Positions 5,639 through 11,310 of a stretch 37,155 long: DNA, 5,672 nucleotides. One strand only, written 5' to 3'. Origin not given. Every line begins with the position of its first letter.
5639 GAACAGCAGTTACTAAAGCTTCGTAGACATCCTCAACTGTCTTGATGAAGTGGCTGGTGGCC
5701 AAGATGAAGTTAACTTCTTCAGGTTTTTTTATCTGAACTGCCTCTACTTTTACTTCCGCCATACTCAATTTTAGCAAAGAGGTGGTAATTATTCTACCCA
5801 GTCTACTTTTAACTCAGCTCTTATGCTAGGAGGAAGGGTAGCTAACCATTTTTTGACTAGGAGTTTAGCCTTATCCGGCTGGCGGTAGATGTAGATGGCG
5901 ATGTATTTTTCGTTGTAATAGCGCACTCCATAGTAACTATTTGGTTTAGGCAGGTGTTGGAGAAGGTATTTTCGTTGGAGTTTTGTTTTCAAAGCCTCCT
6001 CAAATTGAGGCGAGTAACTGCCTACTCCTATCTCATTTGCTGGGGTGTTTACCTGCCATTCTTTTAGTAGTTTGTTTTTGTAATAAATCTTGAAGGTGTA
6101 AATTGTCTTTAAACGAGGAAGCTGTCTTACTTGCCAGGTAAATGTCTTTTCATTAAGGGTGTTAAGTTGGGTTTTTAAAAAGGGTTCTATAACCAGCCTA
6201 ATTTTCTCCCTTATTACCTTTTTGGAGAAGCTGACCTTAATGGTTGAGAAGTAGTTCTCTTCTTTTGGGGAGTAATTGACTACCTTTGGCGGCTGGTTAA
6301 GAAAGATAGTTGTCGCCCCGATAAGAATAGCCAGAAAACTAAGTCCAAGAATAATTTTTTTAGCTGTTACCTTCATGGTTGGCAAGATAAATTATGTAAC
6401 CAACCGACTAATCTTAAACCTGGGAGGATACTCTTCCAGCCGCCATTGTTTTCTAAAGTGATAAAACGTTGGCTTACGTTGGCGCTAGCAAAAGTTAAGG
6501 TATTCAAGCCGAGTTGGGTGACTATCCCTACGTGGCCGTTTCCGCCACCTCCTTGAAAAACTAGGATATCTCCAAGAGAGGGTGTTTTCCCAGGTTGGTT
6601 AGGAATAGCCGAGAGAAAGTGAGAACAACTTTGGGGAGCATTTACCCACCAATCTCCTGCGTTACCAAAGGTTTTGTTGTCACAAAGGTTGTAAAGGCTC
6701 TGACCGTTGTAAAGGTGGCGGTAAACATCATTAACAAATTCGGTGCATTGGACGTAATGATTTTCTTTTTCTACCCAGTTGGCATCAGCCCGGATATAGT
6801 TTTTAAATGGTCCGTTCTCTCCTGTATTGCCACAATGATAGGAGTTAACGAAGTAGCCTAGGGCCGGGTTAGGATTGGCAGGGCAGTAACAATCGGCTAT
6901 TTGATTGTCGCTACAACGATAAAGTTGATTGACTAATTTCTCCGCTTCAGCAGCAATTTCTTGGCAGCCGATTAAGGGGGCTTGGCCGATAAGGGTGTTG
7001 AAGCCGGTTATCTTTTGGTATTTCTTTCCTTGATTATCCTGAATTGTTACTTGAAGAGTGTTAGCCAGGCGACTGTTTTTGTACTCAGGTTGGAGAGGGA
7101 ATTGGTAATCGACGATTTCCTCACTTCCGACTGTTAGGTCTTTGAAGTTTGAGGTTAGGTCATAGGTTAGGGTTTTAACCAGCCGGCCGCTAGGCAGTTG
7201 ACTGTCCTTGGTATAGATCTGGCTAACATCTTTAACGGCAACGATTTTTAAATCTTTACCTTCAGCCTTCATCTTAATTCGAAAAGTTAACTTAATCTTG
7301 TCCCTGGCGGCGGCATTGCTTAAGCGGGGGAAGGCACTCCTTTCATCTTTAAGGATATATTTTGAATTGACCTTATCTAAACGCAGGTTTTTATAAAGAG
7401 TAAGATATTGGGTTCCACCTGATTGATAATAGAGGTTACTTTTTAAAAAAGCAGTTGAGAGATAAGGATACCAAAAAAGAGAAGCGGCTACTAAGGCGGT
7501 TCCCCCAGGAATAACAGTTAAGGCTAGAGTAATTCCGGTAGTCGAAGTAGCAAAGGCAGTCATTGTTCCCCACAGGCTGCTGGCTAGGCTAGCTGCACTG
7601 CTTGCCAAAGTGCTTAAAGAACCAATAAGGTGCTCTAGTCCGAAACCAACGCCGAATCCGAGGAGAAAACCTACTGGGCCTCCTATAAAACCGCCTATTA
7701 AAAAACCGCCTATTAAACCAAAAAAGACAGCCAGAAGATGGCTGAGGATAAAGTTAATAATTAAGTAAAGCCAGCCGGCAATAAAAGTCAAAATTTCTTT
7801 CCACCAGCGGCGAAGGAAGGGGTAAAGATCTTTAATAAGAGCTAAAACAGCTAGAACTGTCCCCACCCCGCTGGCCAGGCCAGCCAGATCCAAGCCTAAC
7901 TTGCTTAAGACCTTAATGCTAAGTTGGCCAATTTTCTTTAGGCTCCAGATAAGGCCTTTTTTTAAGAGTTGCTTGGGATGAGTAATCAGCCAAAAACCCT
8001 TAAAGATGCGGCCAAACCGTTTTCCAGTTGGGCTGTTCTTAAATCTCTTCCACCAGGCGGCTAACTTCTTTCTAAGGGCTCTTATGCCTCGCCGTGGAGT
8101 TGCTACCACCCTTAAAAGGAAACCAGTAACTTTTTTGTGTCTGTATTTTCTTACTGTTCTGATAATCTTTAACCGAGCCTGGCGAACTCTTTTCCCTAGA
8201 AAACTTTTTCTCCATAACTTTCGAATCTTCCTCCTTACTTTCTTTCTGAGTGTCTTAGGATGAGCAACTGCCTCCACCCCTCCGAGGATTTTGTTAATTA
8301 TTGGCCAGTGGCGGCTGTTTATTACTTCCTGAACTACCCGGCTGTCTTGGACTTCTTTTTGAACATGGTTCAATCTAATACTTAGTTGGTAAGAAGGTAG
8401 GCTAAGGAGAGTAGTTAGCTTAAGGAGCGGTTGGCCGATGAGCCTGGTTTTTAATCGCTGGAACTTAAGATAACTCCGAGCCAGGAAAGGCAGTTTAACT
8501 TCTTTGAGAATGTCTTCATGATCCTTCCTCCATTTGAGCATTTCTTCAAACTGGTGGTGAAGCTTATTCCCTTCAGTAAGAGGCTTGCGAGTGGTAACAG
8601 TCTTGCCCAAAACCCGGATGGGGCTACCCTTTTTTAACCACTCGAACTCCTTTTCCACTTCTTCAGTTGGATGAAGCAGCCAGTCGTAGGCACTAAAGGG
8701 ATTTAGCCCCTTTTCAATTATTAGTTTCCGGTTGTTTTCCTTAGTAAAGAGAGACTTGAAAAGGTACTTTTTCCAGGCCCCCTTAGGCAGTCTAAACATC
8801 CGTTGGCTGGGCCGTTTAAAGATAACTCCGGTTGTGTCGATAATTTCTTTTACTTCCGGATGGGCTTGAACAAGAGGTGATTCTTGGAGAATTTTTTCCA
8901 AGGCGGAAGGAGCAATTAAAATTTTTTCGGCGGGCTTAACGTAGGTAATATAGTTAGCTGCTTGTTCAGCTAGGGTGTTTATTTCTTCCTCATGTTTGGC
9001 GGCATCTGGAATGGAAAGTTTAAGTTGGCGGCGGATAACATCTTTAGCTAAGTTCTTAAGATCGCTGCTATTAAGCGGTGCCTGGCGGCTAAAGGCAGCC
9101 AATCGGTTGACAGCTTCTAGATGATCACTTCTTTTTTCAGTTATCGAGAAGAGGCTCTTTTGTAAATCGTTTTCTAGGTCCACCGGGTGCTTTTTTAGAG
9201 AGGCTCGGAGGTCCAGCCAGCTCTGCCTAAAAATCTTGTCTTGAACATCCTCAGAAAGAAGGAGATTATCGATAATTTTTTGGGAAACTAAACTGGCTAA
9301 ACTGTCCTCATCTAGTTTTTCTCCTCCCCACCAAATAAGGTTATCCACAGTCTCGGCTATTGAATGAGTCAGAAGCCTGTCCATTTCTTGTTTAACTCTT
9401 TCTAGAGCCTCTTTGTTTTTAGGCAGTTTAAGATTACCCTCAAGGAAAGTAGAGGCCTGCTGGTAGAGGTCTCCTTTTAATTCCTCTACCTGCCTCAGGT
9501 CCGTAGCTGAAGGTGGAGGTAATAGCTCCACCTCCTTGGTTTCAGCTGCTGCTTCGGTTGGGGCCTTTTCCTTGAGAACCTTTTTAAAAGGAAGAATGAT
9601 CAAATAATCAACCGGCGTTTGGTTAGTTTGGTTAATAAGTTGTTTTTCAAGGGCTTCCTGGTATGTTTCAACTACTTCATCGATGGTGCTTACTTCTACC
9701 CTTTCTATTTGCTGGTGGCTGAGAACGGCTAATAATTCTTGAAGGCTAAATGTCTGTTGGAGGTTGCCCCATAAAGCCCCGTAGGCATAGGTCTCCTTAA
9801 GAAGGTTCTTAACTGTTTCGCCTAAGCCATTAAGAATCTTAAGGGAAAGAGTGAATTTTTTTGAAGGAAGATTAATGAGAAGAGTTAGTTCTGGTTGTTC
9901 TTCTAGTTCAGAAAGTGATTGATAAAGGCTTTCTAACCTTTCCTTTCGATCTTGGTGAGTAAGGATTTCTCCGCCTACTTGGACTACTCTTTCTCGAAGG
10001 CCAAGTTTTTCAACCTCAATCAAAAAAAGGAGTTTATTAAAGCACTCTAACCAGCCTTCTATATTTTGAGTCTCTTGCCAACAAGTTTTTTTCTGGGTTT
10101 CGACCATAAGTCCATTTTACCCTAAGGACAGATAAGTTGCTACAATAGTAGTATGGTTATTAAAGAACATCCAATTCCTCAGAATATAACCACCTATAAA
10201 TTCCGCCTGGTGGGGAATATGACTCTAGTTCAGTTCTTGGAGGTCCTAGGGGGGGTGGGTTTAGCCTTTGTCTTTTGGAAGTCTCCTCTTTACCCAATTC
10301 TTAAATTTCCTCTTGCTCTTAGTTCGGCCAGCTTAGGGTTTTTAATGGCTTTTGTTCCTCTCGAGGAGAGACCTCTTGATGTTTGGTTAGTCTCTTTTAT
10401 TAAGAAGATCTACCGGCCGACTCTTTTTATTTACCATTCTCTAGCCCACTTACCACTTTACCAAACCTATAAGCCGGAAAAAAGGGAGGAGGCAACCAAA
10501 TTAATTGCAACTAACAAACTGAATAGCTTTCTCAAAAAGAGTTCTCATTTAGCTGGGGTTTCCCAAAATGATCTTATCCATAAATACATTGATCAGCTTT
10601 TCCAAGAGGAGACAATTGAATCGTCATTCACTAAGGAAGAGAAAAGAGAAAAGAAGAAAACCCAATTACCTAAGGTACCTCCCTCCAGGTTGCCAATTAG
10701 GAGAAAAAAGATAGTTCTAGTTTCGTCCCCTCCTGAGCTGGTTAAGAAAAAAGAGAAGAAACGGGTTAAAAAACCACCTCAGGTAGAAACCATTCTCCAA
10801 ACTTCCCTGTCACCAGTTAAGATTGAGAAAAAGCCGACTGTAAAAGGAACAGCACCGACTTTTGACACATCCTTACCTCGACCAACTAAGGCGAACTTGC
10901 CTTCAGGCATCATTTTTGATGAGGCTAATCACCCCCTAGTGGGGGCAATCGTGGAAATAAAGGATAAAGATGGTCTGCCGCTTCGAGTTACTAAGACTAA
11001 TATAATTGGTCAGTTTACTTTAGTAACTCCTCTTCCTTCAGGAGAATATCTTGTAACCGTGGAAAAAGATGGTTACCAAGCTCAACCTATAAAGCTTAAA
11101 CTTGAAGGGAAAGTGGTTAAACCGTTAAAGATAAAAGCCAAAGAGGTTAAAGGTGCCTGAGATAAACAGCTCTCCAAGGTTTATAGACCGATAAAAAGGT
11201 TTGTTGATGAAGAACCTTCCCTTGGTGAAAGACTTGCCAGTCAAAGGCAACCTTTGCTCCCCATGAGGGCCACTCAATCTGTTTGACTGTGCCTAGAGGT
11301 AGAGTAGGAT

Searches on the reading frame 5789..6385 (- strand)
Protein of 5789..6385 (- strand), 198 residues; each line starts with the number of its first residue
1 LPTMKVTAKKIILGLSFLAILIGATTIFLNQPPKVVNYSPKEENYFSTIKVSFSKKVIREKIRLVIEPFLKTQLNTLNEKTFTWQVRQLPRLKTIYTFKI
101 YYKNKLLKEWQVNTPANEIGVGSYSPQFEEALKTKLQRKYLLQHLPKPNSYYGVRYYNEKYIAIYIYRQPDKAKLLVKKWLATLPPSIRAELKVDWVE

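Call 20: search_protein_families(library=pfam, proteins=[window:5789-6385:-], max_evalue=0.01)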
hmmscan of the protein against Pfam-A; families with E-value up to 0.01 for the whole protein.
window:5789-6385:- (198 aa): 0 families

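Call 91: search_solved_structures(query=A8, max_evalue=10)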
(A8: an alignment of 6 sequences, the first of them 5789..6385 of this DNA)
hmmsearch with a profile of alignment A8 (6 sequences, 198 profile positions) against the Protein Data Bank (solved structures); distinct sequences matched with E-value up to 10: 3.
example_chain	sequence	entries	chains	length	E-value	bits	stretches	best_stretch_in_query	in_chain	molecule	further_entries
2my1_A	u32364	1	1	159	0.31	13.8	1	73-108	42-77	Pre-mRNA-splicing factor BUD31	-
5gm6_T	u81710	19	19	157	0.35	13.6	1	73-108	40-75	Pre-mRNA-splicing factor BUD31 | BUD31 isoform 1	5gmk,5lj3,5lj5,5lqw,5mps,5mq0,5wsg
2j3s_A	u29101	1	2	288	2.8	10.7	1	55-106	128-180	FILAMIN-A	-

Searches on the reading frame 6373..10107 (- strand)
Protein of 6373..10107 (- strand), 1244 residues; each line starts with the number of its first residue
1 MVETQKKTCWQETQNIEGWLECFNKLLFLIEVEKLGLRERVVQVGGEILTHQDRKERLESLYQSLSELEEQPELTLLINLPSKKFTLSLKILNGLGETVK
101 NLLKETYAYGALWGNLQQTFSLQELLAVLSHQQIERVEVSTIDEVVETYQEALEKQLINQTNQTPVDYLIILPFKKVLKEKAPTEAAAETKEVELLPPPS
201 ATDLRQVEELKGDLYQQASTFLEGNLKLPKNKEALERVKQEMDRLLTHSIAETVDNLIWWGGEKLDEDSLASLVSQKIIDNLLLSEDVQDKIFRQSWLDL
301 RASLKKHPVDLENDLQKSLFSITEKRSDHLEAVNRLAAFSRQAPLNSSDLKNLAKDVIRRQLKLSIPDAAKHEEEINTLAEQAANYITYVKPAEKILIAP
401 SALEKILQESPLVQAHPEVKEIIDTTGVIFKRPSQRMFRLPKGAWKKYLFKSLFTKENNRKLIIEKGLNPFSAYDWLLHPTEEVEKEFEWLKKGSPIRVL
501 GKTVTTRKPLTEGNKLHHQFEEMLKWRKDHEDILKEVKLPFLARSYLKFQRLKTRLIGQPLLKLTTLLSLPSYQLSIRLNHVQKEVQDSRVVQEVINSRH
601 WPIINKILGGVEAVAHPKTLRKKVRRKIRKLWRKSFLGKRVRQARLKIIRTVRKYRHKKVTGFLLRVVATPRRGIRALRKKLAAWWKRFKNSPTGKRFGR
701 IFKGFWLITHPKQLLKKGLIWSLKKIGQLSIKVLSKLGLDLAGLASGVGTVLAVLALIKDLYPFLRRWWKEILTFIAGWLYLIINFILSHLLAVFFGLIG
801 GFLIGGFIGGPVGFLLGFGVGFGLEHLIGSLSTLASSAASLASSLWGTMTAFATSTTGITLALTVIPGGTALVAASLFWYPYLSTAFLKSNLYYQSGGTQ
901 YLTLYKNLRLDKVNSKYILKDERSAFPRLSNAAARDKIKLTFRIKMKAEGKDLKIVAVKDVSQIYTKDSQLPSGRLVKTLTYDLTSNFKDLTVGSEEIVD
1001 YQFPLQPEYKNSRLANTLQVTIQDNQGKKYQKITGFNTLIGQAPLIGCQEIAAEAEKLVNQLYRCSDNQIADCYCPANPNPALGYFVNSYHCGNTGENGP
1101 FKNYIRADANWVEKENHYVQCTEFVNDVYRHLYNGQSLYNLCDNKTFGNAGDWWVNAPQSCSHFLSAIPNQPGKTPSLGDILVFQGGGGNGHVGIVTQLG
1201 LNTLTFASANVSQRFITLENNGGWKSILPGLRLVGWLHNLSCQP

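Call 6: search_protein_families(library=pfam, proteins=[window:6373-10107:-], max_evalue=0.1)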
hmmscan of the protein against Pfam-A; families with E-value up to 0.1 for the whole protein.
window:6373-10107:- (1244 aa): 1 family
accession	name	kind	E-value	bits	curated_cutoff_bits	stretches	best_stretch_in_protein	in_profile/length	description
PF05257.22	CHAP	-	1.4e-11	45.1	26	1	1117-1208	7-79/81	CHAP domain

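Call 7: search_protein_families(library=ncbifam, proteins=[window:6373-10107:-], max_evalue=0.1)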
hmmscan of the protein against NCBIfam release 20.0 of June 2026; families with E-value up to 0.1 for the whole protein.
window:6373-10107:- (1244 aa): 2 families
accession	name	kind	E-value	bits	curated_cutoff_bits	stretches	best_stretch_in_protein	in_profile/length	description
NF046104.1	PptglHdxlasePcsB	equivalog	0.02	14.1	450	1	1150-1212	314-375/400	peptidoglycan hydrolase PcsB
NF007801.0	PRK10507.1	equivalog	0.091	10.9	882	0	1165-1215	101-154/619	bifunctional glutathionylspermidine amidase/synthase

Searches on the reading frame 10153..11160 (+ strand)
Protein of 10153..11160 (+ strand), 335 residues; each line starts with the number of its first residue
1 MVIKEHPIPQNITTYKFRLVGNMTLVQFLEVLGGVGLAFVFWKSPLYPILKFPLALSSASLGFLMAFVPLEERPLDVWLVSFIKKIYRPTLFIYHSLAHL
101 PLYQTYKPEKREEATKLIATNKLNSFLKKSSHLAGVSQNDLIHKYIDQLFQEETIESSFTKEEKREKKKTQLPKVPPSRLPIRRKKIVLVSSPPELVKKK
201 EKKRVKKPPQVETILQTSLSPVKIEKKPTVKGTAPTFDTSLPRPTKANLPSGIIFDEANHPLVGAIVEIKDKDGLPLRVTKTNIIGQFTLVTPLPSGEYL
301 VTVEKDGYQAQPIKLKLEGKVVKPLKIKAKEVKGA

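Call 6: search_protein_families(library=pfam, proteins=[window:10153-11160:+], max_evalue=0.1)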
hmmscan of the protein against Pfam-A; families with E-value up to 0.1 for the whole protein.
window:10153-11160:+ (335 aa): 4 families
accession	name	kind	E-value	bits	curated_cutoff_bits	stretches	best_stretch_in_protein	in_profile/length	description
PF13620.12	CarboxypepD_reg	-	1.4e-08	35.4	32.3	1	251-317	3-69/82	Carboxypeptidase regulatory-like domain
PF13715.12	CarbopepD_reg_2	-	2.7e-05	24.6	32.2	1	251-331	2-78/88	CarboxypepD_reg-like domain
PF12666.12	PrgI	-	4.7e-05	24.3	27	1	7-89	1-86/91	PrgI family protein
PF17210.9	SdrD_B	-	0.048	14.3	29.7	1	256-308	18-70/112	SdrD B-like domain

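Call 7: search_protein_families(library=ncbifam, proteins=[window:10153-11160:+], max_evalue=0.1)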
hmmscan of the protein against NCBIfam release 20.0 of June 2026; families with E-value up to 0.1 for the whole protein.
window:10153-11160:+ (335 aa): 2 families
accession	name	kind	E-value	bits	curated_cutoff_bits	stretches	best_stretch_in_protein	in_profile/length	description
TIGR04056.1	OMP_RagA_SusC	subfamily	0.0061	14.9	368.25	1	251-318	4-64/981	SusC/RagA family TonB-linked outer membrane protein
NF058648.1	ECF_sub_HI1622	equivalog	0.046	13.7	100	0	261-311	38-89/180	NikL family nickel/cobalt ECF transporter subunit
